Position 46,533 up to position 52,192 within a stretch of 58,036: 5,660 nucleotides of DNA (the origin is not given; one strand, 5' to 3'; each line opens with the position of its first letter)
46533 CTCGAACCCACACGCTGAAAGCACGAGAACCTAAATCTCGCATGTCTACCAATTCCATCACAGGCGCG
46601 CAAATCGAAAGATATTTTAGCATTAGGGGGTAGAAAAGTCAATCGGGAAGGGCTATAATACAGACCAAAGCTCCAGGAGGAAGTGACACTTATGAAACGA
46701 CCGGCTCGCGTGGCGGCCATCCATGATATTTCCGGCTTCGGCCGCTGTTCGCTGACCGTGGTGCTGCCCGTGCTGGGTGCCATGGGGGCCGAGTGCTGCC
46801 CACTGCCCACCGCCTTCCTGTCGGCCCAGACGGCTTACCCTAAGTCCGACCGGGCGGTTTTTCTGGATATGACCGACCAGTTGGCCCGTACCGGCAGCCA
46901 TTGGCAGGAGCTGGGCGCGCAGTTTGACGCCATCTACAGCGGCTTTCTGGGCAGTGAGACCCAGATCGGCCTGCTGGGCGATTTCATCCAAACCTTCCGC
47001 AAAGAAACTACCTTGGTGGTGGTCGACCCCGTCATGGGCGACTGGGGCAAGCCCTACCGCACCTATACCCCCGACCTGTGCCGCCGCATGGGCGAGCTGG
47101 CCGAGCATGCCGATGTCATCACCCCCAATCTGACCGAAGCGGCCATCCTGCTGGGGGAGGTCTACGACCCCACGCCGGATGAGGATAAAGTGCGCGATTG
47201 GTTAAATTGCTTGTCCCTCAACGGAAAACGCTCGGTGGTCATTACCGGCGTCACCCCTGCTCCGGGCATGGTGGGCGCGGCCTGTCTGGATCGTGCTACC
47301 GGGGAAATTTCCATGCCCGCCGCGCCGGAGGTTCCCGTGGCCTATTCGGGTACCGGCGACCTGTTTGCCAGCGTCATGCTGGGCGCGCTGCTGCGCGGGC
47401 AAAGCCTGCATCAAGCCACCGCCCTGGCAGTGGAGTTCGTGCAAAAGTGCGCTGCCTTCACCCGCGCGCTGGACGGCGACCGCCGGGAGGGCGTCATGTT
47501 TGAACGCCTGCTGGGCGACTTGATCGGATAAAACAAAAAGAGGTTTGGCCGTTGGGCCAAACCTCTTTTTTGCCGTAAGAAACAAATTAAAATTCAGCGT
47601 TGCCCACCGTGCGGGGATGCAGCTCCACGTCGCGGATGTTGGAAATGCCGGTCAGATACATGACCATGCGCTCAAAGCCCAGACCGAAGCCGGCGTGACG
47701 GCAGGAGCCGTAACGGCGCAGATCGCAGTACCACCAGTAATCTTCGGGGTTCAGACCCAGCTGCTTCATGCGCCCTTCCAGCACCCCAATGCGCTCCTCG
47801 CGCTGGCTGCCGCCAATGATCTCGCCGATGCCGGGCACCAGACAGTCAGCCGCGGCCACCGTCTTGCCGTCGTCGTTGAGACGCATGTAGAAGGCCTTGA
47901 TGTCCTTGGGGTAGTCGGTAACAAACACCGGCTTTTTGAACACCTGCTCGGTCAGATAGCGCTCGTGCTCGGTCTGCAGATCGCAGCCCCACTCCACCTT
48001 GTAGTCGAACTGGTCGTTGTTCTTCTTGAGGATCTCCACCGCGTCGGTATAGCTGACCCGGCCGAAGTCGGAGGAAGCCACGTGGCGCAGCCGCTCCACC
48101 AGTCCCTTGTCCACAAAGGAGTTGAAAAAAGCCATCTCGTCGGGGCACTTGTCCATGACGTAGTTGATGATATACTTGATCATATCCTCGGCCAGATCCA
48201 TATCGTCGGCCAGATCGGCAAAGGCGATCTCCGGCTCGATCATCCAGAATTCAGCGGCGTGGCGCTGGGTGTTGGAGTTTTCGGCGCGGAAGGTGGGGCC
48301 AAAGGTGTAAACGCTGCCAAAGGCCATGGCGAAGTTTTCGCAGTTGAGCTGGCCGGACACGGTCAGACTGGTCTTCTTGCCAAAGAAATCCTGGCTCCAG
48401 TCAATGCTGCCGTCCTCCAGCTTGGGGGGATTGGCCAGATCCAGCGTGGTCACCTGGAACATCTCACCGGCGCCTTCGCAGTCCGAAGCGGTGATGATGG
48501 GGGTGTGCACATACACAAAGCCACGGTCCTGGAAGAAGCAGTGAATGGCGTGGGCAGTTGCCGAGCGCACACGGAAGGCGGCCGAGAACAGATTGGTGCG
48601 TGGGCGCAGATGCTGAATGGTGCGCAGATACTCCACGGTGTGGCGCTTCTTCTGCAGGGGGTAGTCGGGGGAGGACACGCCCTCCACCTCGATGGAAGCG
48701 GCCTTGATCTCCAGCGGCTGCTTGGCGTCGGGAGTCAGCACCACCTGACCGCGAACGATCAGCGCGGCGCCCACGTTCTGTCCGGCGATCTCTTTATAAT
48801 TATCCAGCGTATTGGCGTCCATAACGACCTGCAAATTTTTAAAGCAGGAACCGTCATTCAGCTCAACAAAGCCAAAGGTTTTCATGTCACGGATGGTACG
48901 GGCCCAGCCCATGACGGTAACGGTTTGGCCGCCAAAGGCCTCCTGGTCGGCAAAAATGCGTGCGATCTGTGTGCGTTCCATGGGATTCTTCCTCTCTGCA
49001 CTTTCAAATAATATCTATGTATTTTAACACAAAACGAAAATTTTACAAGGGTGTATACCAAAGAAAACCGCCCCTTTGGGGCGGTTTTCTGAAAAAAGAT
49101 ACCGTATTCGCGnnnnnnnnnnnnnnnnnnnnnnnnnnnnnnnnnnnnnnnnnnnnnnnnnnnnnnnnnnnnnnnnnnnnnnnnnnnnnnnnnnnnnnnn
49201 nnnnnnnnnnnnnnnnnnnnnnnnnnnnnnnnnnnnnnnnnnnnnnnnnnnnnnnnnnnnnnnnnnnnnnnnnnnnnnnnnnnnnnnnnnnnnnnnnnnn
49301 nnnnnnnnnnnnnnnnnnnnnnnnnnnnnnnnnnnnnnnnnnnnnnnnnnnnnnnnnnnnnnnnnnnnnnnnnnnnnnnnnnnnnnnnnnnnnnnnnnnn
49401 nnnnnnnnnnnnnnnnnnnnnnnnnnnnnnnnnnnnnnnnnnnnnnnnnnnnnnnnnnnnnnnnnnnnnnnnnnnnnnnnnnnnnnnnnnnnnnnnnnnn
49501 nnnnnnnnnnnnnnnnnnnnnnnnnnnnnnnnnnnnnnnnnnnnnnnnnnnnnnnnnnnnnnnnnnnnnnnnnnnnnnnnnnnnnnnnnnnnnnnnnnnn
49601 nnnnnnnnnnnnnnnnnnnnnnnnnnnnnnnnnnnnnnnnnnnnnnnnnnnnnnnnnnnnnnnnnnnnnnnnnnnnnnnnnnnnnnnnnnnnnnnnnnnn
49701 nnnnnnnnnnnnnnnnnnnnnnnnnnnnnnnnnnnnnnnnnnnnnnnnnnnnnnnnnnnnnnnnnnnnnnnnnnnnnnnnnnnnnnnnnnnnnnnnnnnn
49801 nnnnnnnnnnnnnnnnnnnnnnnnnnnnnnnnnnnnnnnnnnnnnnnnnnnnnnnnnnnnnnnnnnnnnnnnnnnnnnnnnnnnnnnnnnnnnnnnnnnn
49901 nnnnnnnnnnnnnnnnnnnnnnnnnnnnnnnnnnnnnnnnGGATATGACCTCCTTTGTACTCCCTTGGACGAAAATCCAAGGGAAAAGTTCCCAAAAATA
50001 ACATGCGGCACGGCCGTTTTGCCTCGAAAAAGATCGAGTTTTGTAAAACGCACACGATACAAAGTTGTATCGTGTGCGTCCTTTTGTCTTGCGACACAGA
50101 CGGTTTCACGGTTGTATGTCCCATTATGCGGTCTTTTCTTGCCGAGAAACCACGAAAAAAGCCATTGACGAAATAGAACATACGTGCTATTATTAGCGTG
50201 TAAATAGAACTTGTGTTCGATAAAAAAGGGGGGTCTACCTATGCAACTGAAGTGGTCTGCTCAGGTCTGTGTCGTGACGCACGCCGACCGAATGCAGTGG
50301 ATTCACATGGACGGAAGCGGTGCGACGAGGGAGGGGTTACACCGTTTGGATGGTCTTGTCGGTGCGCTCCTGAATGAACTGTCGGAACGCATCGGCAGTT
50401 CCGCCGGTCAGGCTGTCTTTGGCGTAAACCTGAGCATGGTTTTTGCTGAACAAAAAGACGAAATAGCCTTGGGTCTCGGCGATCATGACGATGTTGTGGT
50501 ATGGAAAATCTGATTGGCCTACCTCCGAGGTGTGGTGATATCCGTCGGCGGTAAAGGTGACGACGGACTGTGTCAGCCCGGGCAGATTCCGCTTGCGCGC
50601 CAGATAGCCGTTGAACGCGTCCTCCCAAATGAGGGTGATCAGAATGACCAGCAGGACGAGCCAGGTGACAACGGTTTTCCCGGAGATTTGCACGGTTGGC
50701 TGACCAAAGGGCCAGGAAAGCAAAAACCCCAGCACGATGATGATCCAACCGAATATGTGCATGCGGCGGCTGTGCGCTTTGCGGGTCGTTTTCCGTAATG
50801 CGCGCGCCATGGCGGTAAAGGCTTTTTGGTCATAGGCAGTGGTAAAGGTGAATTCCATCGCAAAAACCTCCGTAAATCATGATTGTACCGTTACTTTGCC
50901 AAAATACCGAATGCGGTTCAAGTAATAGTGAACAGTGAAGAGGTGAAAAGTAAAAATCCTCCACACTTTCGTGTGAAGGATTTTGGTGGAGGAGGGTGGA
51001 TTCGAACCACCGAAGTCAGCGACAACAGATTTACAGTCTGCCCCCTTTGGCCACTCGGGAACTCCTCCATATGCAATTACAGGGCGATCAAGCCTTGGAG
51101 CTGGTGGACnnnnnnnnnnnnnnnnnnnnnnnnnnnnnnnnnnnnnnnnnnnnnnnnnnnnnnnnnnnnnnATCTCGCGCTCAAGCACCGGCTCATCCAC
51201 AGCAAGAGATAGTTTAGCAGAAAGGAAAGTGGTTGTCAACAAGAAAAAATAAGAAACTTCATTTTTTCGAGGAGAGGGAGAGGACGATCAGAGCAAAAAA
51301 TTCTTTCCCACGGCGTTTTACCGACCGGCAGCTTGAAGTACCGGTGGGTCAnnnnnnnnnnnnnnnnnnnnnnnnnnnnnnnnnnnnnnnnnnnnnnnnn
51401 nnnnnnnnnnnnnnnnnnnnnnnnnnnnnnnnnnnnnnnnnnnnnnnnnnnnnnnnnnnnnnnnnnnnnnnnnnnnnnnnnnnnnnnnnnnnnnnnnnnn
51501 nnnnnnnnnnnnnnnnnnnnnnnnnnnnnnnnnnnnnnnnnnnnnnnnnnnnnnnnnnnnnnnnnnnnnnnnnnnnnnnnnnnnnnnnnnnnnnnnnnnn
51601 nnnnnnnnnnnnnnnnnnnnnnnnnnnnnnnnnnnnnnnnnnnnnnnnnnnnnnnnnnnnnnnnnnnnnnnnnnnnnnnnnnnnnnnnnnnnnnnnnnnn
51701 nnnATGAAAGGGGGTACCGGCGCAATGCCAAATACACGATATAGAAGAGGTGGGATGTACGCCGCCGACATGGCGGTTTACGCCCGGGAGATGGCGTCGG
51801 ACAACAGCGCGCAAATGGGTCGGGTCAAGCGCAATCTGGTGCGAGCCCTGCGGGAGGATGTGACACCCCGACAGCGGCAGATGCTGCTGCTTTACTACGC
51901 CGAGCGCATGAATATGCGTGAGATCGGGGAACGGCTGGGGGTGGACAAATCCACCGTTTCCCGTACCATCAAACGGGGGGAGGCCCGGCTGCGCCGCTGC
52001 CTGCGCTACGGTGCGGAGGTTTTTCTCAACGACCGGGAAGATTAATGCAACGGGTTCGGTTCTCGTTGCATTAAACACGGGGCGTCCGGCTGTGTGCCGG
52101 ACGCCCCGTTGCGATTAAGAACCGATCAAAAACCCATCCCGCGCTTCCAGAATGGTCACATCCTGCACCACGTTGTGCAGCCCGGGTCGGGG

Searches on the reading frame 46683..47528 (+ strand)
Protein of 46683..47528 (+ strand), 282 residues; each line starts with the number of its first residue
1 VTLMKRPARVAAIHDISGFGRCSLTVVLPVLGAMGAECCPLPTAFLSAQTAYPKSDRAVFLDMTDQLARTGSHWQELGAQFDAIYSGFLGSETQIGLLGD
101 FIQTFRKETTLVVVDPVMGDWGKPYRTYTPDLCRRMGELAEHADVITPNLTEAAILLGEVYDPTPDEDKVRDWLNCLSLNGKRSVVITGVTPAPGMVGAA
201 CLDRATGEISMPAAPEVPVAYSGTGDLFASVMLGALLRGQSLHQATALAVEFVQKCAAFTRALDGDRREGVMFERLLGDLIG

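Call 34: search_protein_families(library=pfam, proteins=[window:46683-47528:+], max_evalue=0.0001)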
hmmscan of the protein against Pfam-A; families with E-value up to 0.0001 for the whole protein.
window:46683-47528:+ (282 aa): 2 families
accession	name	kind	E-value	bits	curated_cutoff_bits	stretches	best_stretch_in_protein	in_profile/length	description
PF08543.17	Phos_pyr_kin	-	1.4e-17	64.3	27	1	80-258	60-233/246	Phosphomethylpyrimidine kinase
PF00294.29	PfkB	-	4.7e-11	43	25.8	1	132-251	173-284/302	pfkB family carbohydrate kinase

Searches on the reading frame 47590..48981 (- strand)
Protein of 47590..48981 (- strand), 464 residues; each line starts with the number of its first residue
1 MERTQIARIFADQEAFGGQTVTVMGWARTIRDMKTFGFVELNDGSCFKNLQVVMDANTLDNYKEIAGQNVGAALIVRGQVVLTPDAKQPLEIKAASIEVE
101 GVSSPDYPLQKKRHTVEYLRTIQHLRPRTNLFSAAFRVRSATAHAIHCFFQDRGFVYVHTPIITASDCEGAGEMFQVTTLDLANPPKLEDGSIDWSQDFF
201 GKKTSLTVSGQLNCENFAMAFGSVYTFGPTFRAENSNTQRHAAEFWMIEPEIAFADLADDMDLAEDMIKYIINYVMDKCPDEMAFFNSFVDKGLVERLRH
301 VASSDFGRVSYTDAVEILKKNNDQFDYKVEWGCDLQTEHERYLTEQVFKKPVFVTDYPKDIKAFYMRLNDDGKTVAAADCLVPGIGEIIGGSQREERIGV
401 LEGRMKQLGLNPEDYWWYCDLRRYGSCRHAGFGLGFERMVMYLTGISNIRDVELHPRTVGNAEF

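Call 34: search_protein_families(library=pfam, proteins=[window:47590-48981:-], max_evalue=0.0001)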
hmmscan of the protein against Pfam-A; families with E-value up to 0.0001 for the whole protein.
window:47590-48981:- (464 aa): 2 families
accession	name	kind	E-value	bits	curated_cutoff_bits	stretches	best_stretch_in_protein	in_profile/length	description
PF00152.25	tRNA-synt_2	-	3.7e-65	220.4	25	1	122-458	8-307/308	tRNA synthetases class II (D, K and N)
PF01336.31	tRNA_anti-codon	-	3.6e-10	40.1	27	1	21-99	1-74/75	OB-fold nucleic acid binding domain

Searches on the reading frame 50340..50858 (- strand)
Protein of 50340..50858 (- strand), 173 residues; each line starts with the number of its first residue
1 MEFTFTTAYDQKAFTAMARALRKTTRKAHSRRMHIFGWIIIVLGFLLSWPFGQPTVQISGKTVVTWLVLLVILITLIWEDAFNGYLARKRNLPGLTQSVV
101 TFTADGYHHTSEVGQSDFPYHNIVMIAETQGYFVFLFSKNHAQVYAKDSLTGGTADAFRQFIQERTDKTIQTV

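Call 35: search_protein_families(library=pfam, proteins=[window:50340-50858:-], max_evalue=0.0001)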
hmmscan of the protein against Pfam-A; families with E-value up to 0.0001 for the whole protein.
window:50340-50858:- (173 aa): 1 family
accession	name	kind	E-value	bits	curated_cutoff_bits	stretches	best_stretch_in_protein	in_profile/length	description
PF14317.12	YcxB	-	3.3e-07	30.4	23.3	1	102-162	1-61/61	YcxB-like protein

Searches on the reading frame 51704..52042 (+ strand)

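Call 35: search_protein_families(library=pfam, proteins=[window:51704-52042:+], max_evalue=0.0001)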
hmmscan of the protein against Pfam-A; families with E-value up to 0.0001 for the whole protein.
window:51704-52042:+ (113 aa): 9 families
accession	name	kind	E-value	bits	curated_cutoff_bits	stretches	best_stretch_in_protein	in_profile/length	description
PF04545.22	Sigma70_r4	-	1e-09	38.2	24.1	1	53-97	5-49/50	Sigma-70, region 4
PF08281.18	Sigma70_r4_2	-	1.8e-09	37.5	25.7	1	53-96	11-54/54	Sigma-70, region 4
PF13384.12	HTH_23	-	3.7e-08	33.4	24.6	1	54-91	3-40/50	Homeodomain-like domain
PF13936.12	HTH_38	-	2.7e-07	30.6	27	1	54-92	6-44/44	Helix-turn-helix domain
PF12802.13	MarR_2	-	3.7e-07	30.6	27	1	52-95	2-47/61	MarR family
PF01047.28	MarR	-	1.8e-06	28.2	24.6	1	60-91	9-40/59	MarR family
PF04297.20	UPF0122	-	2.6e-06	28.1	22.7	1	51-97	16-62/101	Putative helix-turn-helix protein, YlxM / p13 like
PF18024.7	HTH_50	-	6.1e-05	23.1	27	0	48-91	3-46/50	Helix-turn-helix domain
PF13404.12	HTH_AsnC-type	-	9.4e-05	22.6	27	0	44-91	7-40/42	AsnC-type helix-turn-helix domain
